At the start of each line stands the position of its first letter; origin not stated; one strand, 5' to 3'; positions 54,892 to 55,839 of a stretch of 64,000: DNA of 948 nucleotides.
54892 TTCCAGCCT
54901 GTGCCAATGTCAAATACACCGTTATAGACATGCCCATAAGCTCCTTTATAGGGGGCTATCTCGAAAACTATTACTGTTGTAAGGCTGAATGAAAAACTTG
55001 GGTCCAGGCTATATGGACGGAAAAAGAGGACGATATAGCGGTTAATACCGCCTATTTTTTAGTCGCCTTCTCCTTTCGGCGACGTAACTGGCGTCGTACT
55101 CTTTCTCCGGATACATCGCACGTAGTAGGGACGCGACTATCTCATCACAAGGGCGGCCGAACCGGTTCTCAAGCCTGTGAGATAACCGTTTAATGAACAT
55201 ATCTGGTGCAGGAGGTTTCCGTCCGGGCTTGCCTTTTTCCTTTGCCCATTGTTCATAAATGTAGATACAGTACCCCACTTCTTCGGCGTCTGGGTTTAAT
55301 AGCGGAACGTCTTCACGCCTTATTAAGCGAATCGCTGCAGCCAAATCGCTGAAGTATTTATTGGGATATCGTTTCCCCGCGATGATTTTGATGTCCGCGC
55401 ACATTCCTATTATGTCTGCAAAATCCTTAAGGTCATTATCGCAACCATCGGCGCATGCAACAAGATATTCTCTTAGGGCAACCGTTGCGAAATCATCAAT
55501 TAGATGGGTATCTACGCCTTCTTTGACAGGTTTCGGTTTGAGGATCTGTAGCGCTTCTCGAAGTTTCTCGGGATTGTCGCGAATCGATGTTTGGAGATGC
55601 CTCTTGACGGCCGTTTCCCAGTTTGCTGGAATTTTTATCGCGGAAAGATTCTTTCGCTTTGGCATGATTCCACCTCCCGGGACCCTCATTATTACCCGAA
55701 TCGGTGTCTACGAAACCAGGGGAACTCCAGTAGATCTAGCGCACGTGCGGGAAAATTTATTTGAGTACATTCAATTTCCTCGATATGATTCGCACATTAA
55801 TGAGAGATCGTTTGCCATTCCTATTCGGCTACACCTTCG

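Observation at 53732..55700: tRNA-Thr(CGT) integration hotspot with a decayed P4-like module: truncated integrase, frameshifted primase zinc finger, AlpA-like gene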

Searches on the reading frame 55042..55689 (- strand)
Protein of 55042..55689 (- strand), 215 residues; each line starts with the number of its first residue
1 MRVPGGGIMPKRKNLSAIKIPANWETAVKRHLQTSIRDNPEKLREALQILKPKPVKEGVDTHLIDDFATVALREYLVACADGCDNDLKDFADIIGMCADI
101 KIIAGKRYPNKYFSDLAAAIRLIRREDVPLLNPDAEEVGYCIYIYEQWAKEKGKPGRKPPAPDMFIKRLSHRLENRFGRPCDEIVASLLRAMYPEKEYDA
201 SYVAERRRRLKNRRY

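Call 6: search_protein_families(library=pfam, proteins=[window:55042-55689:-], max_evalue=0.01)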
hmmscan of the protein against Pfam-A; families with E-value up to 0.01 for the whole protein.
window:55042-55689:- (215 aa): 0 families

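Call 49: search_protein_families(library=phrogs, proteins=[window:55042-55689:-], max_evalue=0.01)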
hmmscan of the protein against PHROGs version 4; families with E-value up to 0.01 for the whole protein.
window:55042-55689:- (215 aa): 0 families

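Call 51: search_protein_families(library=padloc, proteins=[window:55042-55689:-], max_evalue=0.001)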
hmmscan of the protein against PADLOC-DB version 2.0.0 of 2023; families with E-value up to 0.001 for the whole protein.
window:55042-55689:- (215 aa): 0 families

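Call 58: find_related_loci(query=window:55042-55689:-, collection=viral_contigs, flank=10000)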
Query window:55042-55689:- (215 aa) in viral_contigs; peptide patterns used: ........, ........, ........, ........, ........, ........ (x = any residue, [..] = any of these).
6 stretches matched a pattern, but none encodes a relative of the query by tblastn (E <= 1e-3).

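Call 64: find_related_loci(query=A2, collection=metagenome_contigs, flank=10000)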
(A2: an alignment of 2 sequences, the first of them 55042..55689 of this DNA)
Query A2 (215 aa) in metagenome_contigs; peptide patterns used: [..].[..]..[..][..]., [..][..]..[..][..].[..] (x = any residue, [..] = any of these).
600 stretches matched a pattern, but none encodes a relative of the query by tblastn (E <= 1e-3).

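Call 66: find_homologous_proteins(query=A2, max_evalue=0.001)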
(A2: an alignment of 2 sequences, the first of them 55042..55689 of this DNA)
Query A2 (2 sequences) (215 aa, profile of the alignment): 3 proteins with E <= 0.001 among 8000 candidates.
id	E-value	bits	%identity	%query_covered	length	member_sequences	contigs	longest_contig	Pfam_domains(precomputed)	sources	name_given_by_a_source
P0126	1.0e-122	426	47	89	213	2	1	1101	-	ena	-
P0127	2.1e-122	425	100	96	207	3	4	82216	-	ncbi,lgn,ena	ncbi:MAG: hypothetical protein ACM31N_07675 [Deltaproteobacteria bacterium]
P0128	3.3e-88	313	62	97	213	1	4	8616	-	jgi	jgi:hypothetical protein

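Call 67: find_encoding_contigs(protein=P0128, flank=10000, max_places=6)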
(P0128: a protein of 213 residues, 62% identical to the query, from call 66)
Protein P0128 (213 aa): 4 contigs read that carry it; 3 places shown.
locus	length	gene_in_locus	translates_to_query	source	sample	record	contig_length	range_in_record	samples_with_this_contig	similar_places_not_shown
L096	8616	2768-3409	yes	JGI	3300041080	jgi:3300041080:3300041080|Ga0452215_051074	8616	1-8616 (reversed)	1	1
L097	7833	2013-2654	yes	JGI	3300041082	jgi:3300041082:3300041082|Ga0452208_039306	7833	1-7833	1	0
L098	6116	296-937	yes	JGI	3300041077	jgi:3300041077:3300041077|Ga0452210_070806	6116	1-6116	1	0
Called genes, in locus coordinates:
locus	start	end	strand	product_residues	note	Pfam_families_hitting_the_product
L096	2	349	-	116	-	?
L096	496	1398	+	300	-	PF08031:BBE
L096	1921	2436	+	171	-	PF02635:DsrE (weak)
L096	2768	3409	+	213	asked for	-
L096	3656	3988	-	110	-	-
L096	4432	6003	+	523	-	PF13481:AAA_25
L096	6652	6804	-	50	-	-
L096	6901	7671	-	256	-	-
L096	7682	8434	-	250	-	-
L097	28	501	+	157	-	-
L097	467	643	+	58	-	PF08031:BBE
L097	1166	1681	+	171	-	PF02635:DsrE (weak)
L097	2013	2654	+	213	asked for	-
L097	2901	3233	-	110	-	-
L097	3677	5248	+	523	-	PF13481:AAA_25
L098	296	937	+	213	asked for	-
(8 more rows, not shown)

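Call 68: find_encoding_contigs(protein=P0127, flank=10000, max_places=6)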
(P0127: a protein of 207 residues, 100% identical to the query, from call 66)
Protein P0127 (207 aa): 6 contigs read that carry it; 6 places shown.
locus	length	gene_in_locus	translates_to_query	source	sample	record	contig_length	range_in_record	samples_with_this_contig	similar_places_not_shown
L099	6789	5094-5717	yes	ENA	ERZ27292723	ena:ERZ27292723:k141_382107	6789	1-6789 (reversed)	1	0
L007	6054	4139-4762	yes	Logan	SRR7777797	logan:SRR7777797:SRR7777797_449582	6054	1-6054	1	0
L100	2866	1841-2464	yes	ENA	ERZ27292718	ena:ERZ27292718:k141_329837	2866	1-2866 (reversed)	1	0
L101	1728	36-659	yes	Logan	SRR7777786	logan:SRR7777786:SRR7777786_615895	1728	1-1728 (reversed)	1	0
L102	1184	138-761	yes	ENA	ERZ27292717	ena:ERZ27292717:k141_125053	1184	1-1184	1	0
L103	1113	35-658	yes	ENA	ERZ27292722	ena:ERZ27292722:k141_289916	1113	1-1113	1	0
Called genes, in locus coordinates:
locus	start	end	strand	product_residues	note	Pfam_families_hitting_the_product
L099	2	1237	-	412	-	?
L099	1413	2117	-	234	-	PF10544:T5orf172, PF13455:MUG113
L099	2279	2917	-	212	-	-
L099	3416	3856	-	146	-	PF00075:RNase_H, PF13456:RVT_3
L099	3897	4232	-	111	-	-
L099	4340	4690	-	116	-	-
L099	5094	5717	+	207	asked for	-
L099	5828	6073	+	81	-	-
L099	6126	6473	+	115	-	-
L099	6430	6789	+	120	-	?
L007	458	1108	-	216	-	PF10544:T5orf172, PF13455:MUG113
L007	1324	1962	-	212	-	-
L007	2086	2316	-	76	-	-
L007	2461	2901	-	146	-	PF00075:RNase_H, PF13456:RVT_3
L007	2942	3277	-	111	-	-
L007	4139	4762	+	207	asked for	-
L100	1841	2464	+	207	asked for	-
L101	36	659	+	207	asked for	-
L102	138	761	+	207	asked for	-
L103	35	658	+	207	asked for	-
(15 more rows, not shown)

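Call 85: search_solved_structures(query=A2, max_evalue=10)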
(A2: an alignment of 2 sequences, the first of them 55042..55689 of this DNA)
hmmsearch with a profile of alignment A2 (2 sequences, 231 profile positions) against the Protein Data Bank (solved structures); distinct sequences matched with E-value up to 10: 4.
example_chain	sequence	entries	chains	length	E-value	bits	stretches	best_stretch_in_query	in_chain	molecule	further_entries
8g9k_A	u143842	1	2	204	0.02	17.5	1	56-118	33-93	THR2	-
8fla_VB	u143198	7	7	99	0.18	14.4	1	8-75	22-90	Leydig cell tumor 10 kDa protein homolog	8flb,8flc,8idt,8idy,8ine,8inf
8vx7_A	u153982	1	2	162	0.63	12.6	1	42-145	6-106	CID7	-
1uip_A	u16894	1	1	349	1.2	11.7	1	44-82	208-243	ADENOSINE DEAMINASE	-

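Call 91: search_protein_representatives(protein=window:55042-55689:-)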
Query: 215 residues. Proteins with E-value up to 0.001 (for the whole library): 8; up to 1e-10: 3; up to 1e-30: 1. The best 8 are listed.
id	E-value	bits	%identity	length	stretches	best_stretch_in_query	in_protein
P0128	3.3e-80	285.0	62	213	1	4-211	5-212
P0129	6.9e-13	65.0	39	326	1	20-211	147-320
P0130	3.3e-11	59.6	49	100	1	12-83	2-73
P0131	1.2e-06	44.6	30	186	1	71-209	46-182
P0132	4.7e-06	42.7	34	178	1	71-206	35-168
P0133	1.3e-05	41.3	30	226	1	12-204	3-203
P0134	2.2e-04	37.2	35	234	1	88-202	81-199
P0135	9.0e-04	35.2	31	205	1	33-208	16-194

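Call 93: predict_structure(alignment_id=A3)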
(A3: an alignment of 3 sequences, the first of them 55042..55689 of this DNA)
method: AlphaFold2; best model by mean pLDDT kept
length: 215 residues; sequences in the alignment: 3
mean_pLDDT: 47.9   pTM: 0.37
mean pLDDT of the five models: 47.9, 47.1, 47.0, 46.6, 46.6
residues with pLDDT >= 90: 0; 70-90: 35; 50-70: 42; < 50: 138
segments of 3 or more residues with pLDDT < 50: 1-135
pLDDT, mean of each block of 10 residues (from residue 1): 35 30 35 37 36 36 36 36 36 34 34 38 38 49 62 66 77 60 69 74 82 59
secondary structure, 60 per line:
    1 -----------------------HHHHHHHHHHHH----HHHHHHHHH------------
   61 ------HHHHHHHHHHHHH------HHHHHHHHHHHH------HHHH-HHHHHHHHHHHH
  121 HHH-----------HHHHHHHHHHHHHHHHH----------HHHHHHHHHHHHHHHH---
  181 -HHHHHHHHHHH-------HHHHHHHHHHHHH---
elements in order: H24-35 H40-48 H67-79 H86-97 H104-107 H109-123 H135-151 H162-177 H182-192 H200-212
